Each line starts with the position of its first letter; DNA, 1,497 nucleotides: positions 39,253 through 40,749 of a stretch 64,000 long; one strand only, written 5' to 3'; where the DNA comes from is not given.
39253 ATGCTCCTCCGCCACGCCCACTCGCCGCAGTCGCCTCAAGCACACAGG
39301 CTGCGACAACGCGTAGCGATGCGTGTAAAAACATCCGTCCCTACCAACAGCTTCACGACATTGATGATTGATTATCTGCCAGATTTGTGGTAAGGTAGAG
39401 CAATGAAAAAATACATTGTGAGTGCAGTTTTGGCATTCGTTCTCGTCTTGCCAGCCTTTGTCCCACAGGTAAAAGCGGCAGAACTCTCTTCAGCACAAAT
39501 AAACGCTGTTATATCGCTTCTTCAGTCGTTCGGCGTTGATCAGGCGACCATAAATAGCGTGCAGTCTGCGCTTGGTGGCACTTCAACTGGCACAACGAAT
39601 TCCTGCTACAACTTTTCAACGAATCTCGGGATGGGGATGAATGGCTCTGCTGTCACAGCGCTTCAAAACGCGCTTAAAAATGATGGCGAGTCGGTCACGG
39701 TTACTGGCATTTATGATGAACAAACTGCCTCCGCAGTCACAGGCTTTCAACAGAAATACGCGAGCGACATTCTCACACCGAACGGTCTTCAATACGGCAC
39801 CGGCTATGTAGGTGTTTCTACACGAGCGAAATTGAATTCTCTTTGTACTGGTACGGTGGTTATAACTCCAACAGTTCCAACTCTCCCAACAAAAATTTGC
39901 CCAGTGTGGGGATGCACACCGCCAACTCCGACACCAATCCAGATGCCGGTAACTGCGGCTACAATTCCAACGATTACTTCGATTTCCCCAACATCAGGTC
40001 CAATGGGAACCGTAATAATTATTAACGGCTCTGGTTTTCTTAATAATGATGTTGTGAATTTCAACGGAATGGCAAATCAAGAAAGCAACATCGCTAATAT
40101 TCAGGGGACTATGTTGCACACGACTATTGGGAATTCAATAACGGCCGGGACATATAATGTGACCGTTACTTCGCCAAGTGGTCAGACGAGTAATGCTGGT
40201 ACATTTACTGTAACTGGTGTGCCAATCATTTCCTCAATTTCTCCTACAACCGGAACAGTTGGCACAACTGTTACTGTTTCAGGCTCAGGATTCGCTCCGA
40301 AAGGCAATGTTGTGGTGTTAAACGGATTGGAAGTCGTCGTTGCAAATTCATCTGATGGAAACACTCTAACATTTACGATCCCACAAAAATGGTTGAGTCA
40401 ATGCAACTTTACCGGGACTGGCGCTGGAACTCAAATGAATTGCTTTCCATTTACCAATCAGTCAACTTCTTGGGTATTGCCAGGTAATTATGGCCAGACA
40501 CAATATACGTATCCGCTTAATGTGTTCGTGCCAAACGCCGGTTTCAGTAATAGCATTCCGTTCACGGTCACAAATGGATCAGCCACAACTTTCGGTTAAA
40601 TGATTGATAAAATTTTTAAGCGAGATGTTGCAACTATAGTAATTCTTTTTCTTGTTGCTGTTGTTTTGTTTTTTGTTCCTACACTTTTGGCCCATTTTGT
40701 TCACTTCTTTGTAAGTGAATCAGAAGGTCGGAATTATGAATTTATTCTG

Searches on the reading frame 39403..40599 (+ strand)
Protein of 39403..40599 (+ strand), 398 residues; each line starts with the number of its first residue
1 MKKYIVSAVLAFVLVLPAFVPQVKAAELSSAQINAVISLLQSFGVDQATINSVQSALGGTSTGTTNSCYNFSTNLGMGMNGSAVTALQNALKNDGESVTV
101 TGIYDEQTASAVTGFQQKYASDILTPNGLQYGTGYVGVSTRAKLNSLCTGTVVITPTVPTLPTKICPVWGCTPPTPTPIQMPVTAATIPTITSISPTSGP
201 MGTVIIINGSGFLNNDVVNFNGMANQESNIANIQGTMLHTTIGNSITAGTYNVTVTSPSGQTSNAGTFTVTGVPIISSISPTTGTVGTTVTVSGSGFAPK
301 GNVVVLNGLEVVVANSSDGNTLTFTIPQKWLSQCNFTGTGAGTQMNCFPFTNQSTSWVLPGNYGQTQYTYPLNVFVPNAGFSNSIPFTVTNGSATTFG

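Call 15: search_protein_families(library=pfam, proteins=[window:39403-40599:+], max_evalue=0.001)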
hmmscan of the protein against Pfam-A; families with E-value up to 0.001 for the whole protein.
window:39403-40599:+ (398 aa): 2 families
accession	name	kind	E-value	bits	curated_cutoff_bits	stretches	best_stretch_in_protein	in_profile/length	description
PF01833.30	TIG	-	4.4e-15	55.9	20.9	2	189-270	1-84/84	IPT/TIG domain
PF01471.23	PG_binding_1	-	1e-07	32.4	23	1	80-119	1-41/57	Putative peptidoglycan binding domain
